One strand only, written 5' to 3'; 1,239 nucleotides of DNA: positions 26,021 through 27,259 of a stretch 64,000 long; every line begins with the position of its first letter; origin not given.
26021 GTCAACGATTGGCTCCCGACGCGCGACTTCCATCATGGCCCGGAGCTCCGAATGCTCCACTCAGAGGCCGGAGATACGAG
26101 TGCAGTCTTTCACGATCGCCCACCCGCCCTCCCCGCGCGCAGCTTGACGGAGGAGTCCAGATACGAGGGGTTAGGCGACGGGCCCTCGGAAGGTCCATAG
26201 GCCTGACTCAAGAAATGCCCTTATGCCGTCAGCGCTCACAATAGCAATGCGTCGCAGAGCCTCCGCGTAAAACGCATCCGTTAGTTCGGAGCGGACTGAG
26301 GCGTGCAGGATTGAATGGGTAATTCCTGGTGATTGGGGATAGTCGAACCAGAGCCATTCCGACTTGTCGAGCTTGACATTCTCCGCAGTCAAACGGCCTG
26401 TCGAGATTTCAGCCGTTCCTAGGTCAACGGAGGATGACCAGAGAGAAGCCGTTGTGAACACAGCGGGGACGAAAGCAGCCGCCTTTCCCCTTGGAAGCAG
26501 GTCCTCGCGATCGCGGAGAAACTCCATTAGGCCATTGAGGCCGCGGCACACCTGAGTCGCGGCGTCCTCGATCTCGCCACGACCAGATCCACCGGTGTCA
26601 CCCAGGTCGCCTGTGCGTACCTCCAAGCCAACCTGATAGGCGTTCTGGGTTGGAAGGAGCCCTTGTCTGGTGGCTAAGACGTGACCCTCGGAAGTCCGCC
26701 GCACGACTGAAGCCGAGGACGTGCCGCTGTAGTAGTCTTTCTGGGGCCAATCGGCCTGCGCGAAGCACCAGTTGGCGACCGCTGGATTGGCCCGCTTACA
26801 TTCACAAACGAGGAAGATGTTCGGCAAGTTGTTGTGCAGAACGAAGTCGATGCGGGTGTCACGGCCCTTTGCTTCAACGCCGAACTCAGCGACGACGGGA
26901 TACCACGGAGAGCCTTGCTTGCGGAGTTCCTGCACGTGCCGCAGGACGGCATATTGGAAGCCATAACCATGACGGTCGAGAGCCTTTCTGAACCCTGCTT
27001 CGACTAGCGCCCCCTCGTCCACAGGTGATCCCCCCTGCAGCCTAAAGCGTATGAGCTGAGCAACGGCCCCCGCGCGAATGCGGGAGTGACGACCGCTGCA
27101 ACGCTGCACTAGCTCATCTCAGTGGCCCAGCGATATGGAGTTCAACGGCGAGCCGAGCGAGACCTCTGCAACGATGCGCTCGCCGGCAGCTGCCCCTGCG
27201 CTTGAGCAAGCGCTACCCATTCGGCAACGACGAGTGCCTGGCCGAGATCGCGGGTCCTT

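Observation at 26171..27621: Low-GC two-gene cassette: membrane-anchored protein + PD-(D/E)xK nuclease-like protein, next to the IS110 remnant. Candidate novel defense or abortive-infection module.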

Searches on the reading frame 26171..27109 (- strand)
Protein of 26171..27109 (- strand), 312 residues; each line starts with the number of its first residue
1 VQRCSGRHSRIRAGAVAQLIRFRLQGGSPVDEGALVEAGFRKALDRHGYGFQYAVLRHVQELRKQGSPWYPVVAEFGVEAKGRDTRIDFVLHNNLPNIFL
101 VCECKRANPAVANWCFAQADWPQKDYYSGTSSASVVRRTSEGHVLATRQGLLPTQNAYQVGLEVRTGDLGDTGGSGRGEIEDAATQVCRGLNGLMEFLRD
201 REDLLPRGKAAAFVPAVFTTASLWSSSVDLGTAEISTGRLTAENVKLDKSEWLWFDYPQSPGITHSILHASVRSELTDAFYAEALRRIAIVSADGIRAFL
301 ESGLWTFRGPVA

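Call 3: search_protein_families(library=pfam, proteins=[window:26171-27109:-], max_evalue=0.1)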
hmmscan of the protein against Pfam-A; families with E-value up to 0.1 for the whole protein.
window:26171-27109:- (312 aa): 1 family
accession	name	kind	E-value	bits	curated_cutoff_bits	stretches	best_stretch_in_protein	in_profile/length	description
PF13588.12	HSDR_N_2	-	0.071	13.6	25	0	73-118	25-70/110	Type I restriction enzyme R protein N terminus (HSDR_N)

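Call 4: search_protein_families(library=padloc, proteins=[window:26171-27109:-], max_evalue=1)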
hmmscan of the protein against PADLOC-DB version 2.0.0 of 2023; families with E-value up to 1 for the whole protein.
window:26171-27109:- (312 aa): 0 families

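Call 5: find_homologous_proteins(query=window:26171-27109:-, max_evalue=0.001)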
Query window:26171-27109:- (312 aa): 238 proteins with E <= 0.001 among 4175 candidates; the best 120 are listed.
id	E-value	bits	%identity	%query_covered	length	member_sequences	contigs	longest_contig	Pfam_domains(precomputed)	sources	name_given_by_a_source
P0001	6.2e-189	645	100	91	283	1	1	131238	-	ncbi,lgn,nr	ncbi:MAG TPA: hypothetical protein VNJ70_03270 [Thermoanaerobaculia bacterium]|nr:hypothetical prote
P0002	4.2e-111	389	62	87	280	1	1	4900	-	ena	-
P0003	1.1e-102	362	55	89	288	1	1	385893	-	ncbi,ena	-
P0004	5.0e-93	330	54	87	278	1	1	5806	-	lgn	-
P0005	7.7e-91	323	56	87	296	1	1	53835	-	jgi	jgi:hypothetical protein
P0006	7.0e-86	307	50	89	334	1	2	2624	-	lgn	-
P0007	5.4e-83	297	49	87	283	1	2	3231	-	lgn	-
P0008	2.4e-80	288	48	87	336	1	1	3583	-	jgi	jgi:hypothetical protein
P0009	9.2e-80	286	50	87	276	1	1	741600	-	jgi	jgi:hypothetical protein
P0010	2.5e-76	275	46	87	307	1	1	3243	-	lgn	-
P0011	6.7e-73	264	46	88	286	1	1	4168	-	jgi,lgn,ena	-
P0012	1.0e-71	260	47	88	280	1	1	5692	-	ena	-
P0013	1.4e-71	260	47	88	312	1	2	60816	-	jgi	jgi:hypothetical protein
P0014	1.4e-70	256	47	90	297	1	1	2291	-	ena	-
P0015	7.9e-70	254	44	87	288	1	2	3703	-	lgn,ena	-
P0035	2.2e-64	236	43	88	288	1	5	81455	-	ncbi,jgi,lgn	-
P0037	2.3e-62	229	42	86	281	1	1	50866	-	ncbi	-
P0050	5.1e-59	218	40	86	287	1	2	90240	-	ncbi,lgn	-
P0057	7.9e-58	214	43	86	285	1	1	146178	-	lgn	-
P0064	8.0e-57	211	42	85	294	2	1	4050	-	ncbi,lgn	-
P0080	9.5e-55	204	41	85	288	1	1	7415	-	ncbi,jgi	jgi:hypothetical protein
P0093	4.7e-53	199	37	85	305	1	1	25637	-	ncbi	-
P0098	6.8e-53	198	39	85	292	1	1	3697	-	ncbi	-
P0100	9.5e-53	198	40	85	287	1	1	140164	-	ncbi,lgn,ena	-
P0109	1.0e-51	194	40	85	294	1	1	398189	-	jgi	jgi:hypothetical protein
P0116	2.5e-51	193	39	88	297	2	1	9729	-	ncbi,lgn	-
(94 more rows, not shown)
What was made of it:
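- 238 homologues in the word-indexed search (call 5).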

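Call 10: search_solved_structures(query=A1, max_evalue=10, show_alignments=3)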
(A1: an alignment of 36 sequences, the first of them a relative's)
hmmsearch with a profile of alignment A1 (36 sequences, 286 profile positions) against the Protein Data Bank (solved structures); distinct sequences matched with E-value up to 10: 0.
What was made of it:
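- Tried and rejected: Profile search of PDB sequences (call 10).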

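Call 11: search_protein_families(library=ncbifam, proteins=[P0001], max_evalue=1)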
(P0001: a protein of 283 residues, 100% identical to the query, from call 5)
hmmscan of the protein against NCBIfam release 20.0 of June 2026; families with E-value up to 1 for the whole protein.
P0001 (283 aa): 0 families

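Call 14: find_encoding_contigs(protein=P0003, flank=8000, max_places=2)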
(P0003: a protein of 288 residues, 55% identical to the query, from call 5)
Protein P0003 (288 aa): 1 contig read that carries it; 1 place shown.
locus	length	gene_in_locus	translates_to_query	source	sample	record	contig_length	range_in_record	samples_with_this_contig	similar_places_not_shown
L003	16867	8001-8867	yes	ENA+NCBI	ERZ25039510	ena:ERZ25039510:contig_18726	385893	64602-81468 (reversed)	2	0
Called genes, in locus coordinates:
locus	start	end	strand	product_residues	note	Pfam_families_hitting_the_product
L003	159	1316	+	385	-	PF13011:LZ_Tnp_IS481, PF13384:HTH_23 (weak), PF13518:HTH_28, PF13551:HTH_29 (weak), PF13565:HTH_32, PF00665:rve, PF13683:rve_3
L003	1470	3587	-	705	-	PF00676:E1_dh, PF02775:TPP_enzyme_C (weak), PF13292:DXP_synthase_N (weak), PF02779:Transket_pyr, PF02780:Transketolase_C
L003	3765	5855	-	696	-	PF00069:Pkinase, PF07714:PK_Tyr_Ser-Thr, PF17667:Pkinase_fungal (weak)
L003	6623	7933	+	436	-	PF00069:Pkinase, PF07714:PK_Tyr_Ser-Thr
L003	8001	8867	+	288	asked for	-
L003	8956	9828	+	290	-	PF11185:DUF2971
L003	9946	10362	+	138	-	PF07366:SnoaL, PF12680:SnoaL_2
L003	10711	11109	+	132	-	PF26351:DUF8091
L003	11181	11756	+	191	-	PF08241:Methyltransf_11, PF13649:Methyltransf_25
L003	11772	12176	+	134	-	PF00903:Glyoxalase, PF18029:Glyoxalase_6 (weak)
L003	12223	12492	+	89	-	PF04014:MazE_antitoxin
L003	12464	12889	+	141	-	PF01850:PIN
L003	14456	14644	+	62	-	-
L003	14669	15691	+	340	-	PF13421:Band_7_1, PF01145:Band_7, PF09851:SHOCT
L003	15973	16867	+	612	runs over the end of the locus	PF00884:Sulfatase, PF01663:Phosphodiest, PF16347:SGSH_C (weak), PF13432:TPR_16 (weak)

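Call 16: predict_structure(alignment_id=A1)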
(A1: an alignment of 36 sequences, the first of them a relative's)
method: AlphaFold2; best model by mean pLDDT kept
length: 283 residues; sequences in the alignment: 36
mean_pLDDT: 92.4   pTM: 0.91
mean pLDDT of the five models: 92.4, 91.4, 90.5, 90.1, 90.2
residues with pLDDT >= 90: 213; 70-90: 64; 50-70: 5; < 50: 1
segments of 3 or more residues with pLDDT < 50: none
pLDDT, mean of each block of 10 residues (from residue 1): 93 91 98 97 97 95 93 96 95 78 94 95 90 94 82 97 97 96 97 95 93 89 96 89 86 93 98 84 54
secondary structure, 60 per line:
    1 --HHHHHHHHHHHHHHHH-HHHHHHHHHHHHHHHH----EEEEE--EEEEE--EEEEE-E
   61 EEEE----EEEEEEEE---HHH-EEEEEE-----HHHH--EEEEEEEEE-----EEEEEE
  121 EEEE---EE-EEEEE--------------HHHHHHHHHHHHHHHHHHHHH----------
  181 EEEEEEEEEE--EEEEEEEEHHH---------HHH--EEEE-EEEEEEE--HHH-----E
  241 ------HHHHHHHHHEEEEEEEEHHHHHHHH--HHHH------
elements in order: H3-18 H20-35 E40-44 E47-51 E54-58 E60-64 E69-76 E84-89 H95-98 E101-109 E115-124 E131-135 H150-170 E181-190 E193-200 E218-221 E223-229 H247-255 E256-263 H264-271 H274-277
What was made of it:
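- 26795..26887 (-): Codons of the predicted catalytic residues: E46 (26885-26887), D59 (26846-26848), E74 (26801-26803), K76 (26795-26797). They lie on or next to predicted beta strands 40-44, 54-64 and 69-76 (call 16).
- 26633..26752 (-): Codons of residues 91-130: a variable beta-hairpin insertion between the ExK strand and the conserved helix. Strands 101-109 and 115-124 in the model (call 16).
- On PD-(D/E)xK phosphodiesterase superfamily: They lie on or next to strands 40-44, 54-64 and 69-76 of the model (call 16). The order of secondary-structure elements fits (call 16).
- Helix, three strands, helix, strand order in a pLDDT-92 model (call 16).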

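Call 20: find_encoding_contigs(protein=P0009, flank=8000, max_places=2)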
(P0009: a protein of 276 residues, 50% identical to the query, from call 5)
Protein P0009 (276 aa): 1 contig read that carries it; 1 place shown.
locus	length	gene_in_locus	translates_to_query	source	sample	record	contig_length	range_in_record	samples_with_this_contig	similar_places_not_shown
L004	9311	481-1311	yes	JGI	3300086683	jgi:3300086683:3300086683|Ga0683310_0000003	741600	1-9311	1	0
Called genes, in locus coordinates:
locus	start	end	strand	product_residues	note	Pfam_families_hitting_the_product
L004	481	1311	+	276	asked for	-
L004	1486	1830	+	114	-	PF01909:NTP_transf_2, PF18765:Polbeta (weak)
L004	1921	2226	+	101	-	PF05168:HEPN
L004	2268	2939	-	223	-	PF00005:ABC_tran, PF02463:SMC_N (weak), PF13304:AAA_21 (weak)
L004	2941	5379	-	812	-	PF12704:MacB_PCD, PF02687:FtsX, PF12704:MacB_PCD, PF02687:FtsX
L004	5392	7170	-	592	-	PF05960:DUF885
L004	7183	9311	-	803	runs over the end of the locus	PF12704:MacB_PCD, PF02687:FtsX, PF12704:MacB_PCD, PF02687:FtsX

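Call 21: find_encoding_contigs(protein=P0109, flank=8000, max_places=2)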
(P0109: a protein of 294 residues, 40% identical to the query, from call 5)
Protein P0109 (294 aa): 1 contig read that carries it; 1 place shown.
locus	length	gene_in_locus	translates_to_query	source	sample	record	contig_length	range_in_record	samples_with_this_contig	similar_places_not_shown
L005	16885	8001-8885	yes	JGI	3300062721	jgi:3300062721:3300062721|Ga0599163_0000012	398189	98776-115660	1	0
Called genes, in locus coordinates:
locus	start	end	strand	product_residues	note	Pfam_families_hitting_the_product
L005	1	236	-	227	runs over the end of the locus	PF00625:Guanylate_kin, PF13671:AAA_33 (weak)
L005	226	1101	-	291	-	PF03755:YicC-like_N, PF08340:YicC-like_C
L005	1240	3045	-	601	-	PF00664:ABC_membrane, PF02463:SMC_N, PF00005:ABC_tran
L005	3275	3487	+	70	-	-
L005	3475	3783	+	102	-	-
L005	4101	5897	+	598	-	PF01807:Zn_ribbon_DnaG, PF08275:DNAG_N, PF01751:Toprim (weak), PF13155:Toprim_2, PF13662:Toprim_4, PF10410:DnaB_bind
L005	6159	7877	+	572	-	PF03979:Sigma70_r1_1, PF00140:Sigma70_r1_2, PF04542:Sigma70_r2, PF04539:Sigma70_r3, PF04545:Sigma70_r4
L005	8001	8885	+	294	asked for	-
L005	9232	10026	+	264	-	-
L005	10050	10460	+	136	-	-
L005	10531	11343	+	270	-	PF26745:SPM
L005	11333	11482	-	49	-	-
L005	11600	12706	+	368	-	PF01757:Acyl_transf_3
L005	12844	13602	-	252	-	-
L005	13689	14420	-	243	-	-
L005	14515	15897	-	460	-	PF02878:PGM_PMM_I, PF02879:PGM_PMM_II, PF02880:PGM_PMM_III, PF00408:PGM_PMM_IV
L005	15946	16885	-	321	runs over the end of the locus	PF07949:YbbR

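Call 22: find_related_loci(query=A1, collection=genome_contigs, flank=6000)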
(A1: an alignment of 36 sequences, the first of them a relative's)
Query A1 (283 aa) in genome_contigs; peptide patterns used: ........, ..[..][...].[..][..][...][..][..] (x = any residue, [..] = any of these).
94 stretches matched a pattern; 48 encode a relative of the query (tblastn E <= 1e-3); 48 distinct loci.
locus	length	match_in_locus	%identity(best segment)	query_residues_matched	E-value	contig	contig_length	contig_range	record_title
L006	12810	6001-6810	56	7-276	1e-106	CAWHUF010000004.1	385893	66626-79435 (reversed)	MAG: uncultured Acidobacteriota bacterium isolate MFD03066.bin.1.255 genome assembly, contig: contig_18726, whole genome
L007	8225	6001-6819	45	7-279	2e-73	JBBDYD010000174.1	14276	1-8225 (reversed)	MAG: Bacteroidota bacterium isolate LejiaD_53_15 Lejia_D_6698_length_14276_cov_9, whole genome shotgun sequence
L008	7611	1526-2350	40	7-278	8e-72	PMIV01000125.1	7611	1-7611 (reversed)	MAG: Anaerolineaceae bacterium isolate fen_1049 73.20120600_E3D.174_contig_1271, whole genome shotgun sequence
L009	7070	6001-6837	43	3-276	2e-66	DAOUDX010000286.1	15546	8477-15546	MAG TPA_asm: Anaerolineae bacterium isolate N2_102 k133_678449, whole genome shotgun sequence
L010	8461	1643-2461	40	11-278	5e-65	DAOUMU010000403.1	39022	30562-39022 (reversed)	MAG TPA_asm: Anaerolineae bacterium isolate W92_265 k127_498059, whole genome shotgun sequence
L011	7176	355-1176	41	7-271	5e-62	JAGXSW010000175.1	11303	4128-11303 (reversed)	MAG: Syntrophaceae bacterium isolate CROMO_BS_212_2_0 c_000000707392, whole genome shotgun sequence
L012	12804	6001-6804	44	9-276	5e-62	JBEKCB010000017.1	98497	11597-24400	MAG: Candidatus Brocadiia bacterium isolate SPRUCE 14 SPRUCE_14_17, whole genome shotgun sequence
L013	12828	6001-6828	42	7-272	7e-62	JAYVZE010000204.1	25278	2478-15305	MAG: Blastocatellia bacterium isolate GL88_UP_metabat_53 GL88_UP_metabat_53_203, whole genome shotgun sequence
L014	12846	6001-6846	37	7-271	2e-60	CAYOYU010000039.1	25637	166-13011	MAG TPA_asm: uncultured Syntrophorhabdaceae bacterium isolate binchicken_co232_11 genome assembly, contig: NODE_3485_len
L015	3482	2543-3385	40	8-276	1e-59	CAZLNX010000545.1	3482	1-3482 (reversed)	MAG TPA_asm: uncultured Anaerolineales bacterium isolate SRP077602_co5_33 genome assembly, contig: NODE_93459_length_348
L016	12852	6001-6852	39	1-277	4e-59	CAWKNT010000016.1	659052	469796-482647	MAG: uncultured Isosphaeraceae bacterium isolate MFD04434.bin.2.10 genome assembly, contig: contig_23574, whole genome s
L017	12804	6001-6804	42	11-276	7e-58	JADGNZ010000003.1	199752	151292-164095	MAG: Thermoanaerobaculia bacterium isolate Chersky.9_17 contig-100_2, whole genome shotgun sequence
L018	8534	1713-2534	39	10-271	1e-57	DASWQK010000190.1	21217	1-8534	MAG TPA_asm: Pyrinomonadaceae bacterium isolate SMAG_U3492 k141_2073774, whole genome shotgun sequence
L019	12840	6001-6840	37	2-271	3e-57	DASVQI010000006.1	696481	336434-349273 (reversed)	MAG TPA_asm: Pyrinomonadaceae bacterium isolate SMAG_U3204 k141_268180, whole genome shotgun sequence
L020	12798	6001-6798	41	15-277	7e-57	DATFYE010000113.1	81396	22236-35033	MAG TPA_asm: Syntrophorhabdales bacterium isolate SMAG_U9535 k141_247436, whole genome shotgun sequence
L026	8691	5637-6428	37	11-271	2e-54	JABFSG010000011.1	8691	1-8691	MAG: Nitrospiraceae bacterium isolate WB-IL-04 seq_4339, whole genome shotgun sequence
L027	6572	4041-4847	40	7-271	4e-54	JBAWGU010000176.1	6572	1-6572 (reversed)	MAG: Pyrinomonadaceae bacterium isolate MFD04555_ilm_asm_bin4 k127_14512, whole genome shotgun sequence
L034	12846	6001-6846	37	12-271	9e-51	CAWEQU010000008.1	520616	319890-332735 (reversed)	MAG: uncultured Chloroflexia bacterium isolate MFD09212.bin.3.261 genome assembly, contig: contig_3051, whole genome sho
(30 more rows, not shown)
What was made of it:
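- Scattered over Acidobacteriota, Chloroflexota, Planctomycetota, Nitrospirota, Syntrophales, Bacteroidota, Gemmatimonadota and Thermotogae (call 22).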

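Call 23: fold_search(model_id=the predicted structure, library=pdb)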
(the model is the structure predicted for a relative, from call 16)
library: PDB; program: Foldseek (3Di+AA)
matches with E <= 10: 397; with E <= 0.001: 0
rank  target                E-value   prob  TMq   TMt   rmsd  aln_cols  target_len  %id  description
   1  7cs1_B                4.7e-01  0.04  0.12  0.16  15.5       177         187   14  Aminoglycoside 2'-N-acetyltransferase from Mycolicibacterium smegmatis-Complex with Coenzyme A and Neomycin (released 2021-06-23)
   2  9qcc_V                5.3e-01  0.02  0.11  0.07  19.7       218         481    9  Activated XauSPARDA filament assembly with bound dsDNA substrate (released 2025-12-17)
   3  9nl2_A                8.7e-01  0.16  0.14  0.04   6.9        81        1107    9  Structure of R2 retrotransposon protein from Platysternon megacephalum initiating target-primed reverse transcription (released 2025-06-18)
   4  2qpf_B                9.2e-01  0.03  0.11  0.23  17.1       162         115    9  Crystal Structure of Mouse Transthyretin (released 2007-11-27)
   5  1y88                  9.8e-01  0.30  0.17  0.25   3.2        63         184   17  Crystal Structure of Protein of Unknown Function AF1548 (released 2004-12-21)
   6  7csi_A                9.8e-01  0.03  0.12  0.16  15.5       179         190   17  Aminoglycoside 2'-N-acetyltransferase from Mycolicibacterium smegmatis-Complex with Coenzyme A and Sisomicin (released 2021-06-23)
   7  4k4k_A                1.1e+00  0.01  0.09  0.09  18.8       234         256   11  Crystal structure of a putative cell adhesion protein (BACUNI_00621) from Bacteroides uniformis ATCC 8492 at 1.67 A re (released 2013-05-01)
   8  6p4w_D                1.2e+00  0.18  0.13  0.10   3.4        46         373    9  XPB helicase in a complex with truncated Bax1 from Sulfurisphaera tokodaii at 2.96 Angstrom resolution (released 2020-06-03)
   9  6m48_A                1.2e+00  0.06  0.07  0.03   8.5        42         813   14  Crystal structure of pilus adhesin, SpaC from Lactobacillus rhamnosus GG - P21212 form (released 2020-07-29)
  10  9qcc_J                1.2e+00  0.01  0.11  0.08  17.9       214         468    6  Activated XauSPARDA filament assembly with bound dsDNA substrate (released 2025-12-17)
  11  6p4w_B                1.7e+00  0.21  0.15  0.12   2.7        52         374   12  XPB helicase in a complex with truncated Bax1 from Sulfurisphaera tokodaii at 2.96 Angstrom resolution (released 2020-06-03)
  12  9dou_A                1.7e+00  0.14  0.17  0.06   7.5        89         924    8  Taeniopygia guttata R2 retrotransposon (R2Tg) initiating target-primed reverse transcription (released 2025-05-21)
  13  9qcc_N                1.7e+00  0.02  0.14  0.09  20.9       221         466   12  Activated XauSPARDA filament assembly with bound dsDNA substrate (released 2025-12-17)
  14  6m48_B                1.8e+00  0.04  0.07  0.03   8.5        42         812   14  Crystal structure of pilus adhesin, SpaC from Lactobacillus rhamnosus GG - P21212 form (released 2020-07-29)
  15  7cs1_A                1.8e+00  0.02  0.12  0.16  15.4       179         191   16  Aminoglycoside 2'-N-acetyltransferase from Mycolicibacterium smegmatis-Complex with Coenzyme A and Neomycin (released 2021-06-23)
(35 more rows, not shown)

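Call 34: fold_search(model_id=the predicted structure, library=viral)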
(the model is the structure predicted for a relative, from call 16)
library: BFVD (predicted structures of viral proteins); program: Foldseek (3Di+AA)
matches with E <= 10: 417; with E <= 0.001: 0
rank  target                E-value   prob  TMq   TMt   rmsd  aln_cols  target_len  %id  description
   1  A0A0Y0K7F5            2.4e-02  0.77  0.24  0.38  11.8       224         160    8  PD-(D/E)XK endonuclease-like domain-containing protein [Glossina hytrovirus (isolate Glossina pallidipes/Ethiopia/Seibersdorf/-)]
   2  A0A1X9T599            5.0e-02  0.60  0.23  0.22  12.4       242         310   12  Uncharacterized protein [Ranid herpesvirus 3]
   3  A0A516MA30            5.0e-02  0.20  0.16  0.16  16.4       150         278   15  (no name in the UniProt tables at hand)
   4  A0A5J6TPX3            6.0e-02  0.06  0.11  0.12  26.3       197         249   13  (no name in the UniProt tables at hand)
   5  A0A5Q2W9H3            9.8e-02  0.66  0.17  0.22   4.2        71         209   18  (no name in the UniProt tables at hand)
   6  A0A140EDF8            1.0e-01  0.21  0.14  0.08  13.5       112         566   12  (no name in the UniProt tables at hand)
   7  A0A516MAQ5            1.3e-01  0.25  0.18  0.19  11.9       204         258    7  (no name in the UniProt tables at hand)
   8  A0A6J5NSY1            1.4e-01  0.18  0.13  0.11   9.8       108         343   18  PD-(D/E)XK nuclease superfamily [uncultured Caudovirales phage]
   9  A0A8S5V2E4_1          1.6e-01  0.63  0.16  0.05   4.8        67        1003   15  Uncharacterized protein [CrAss-like virus sp. ctelJ1]
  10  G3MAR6                1.7e-01  0.57  0.14  0.18   3.6        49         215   18  Gp525 [Bacillus phage G]
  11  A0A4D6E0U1            1.8e-01  0.04  0.09  0.14  25.2       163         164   10  (no name in the UniProt tables at hand)
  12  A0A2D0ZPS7            2.1e-01  0.38  0.17  0.28   7.6        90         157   18  (no name in the UniProt tables at hand)
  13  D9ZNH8                2.7e-01  0.57  0.17  0.18   7.8        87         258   10  (no name in the UniProt tables at hand)
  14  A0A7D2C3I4            2.7e-01  0.08  0.18  0.15  21.1       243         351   11  (no name in the UniProt tables at hand)
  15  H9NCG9                2.9e-01  0.66  0.17  0.16   3.8        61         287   21  (no name in the UniProt tables at hand)
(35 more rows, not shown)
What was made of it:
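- Foldseek lists contain many PD-(D/E)xK nucleases: AF1548, R2 endonuclease domain, Bax1, DrdV, MGME1, Cas4, AddB, and viral PD-(D/E)xK proteins (calls 23, 34).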

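Call 37: search_protein_families(library=pfam, alignment_id=A1, max_evalue=1)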
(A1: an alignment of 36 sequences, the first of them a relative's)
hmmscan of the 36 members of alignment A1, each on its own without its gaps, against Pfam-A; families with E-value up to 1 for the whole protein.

A. member 1, P0001 (283 aa): 2 families
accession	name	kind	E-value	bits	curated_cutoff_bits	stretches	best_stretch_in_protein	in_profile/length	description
PF13588.12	HSDR_N_2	-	0.062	13.8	25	1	44-89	25-70/110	Type I restriction enzyme R protein N terminus (HSDR_N)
PF20235.3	PIR2-like_helical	-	0.18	12.5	27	0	249-276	4-32/116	PIR2-like, helical domain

B. families by the number of members that match (of 36 scanned): 13 families
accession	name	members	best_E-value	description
PF13588.12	HSDR_N_2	26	0.00042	Type I restriction enzyme R protein N terminus (HSDR_N)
PF20472.4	PDDEXK_11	5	0.0054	PD-(D/E)XK nuclease superfamily domain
PF08837.16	DUF1810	3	0.0026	Protein of unknown function (DUF1810)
PF06250.17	YhcG_C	3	0.013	YhcG PDDEXK nuclease domain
PF12568.14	PanZ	2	0.12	Acetyltransferase (GNAT) domain, PanZ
PF21212.3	Dimerisation2-like_dom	1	0.051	Dimerisation2-like domain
PF23527.1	Microp_apicomplexa_14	1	0.084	Apicomplexa microprotein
PF08338.16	DUF1731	1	0.093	Domain of unknown function (DUF1731)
PF23343.2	REP_ORF2-G2P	1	0.12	Replication-associated protein ORF2/G2P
PF20235.3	PIR2-like_helical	1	0.18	PIR2-like, helical domain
PF24743.1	DUF7692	1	0.18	Domain of unknown function (DUF7692)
PF20141.4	Island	1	0.21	Brassinosteroid receptor island domain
PF00218.27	IGPS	1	0.29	Indole-3-glycerol phosphate synthase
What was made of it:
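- On PD-(D/E)xK phosphodiesterase superfamily: All are below the curated cut-offs (call 37).
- On Shedu (SduA): No Pfam or PADLOC match (calls 3, 4, 37).
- Closest known: HSDR_N_2. Same: This is the only Pfam family that most members touch: 26 of 36, best E 4e-4, aligned over residues 44-89 (call 37).
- Of 36 members, 26 match HSDR_N_2 weakly, 5 match PDDEXK_11 and 3 match YhcG_C (call 37).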
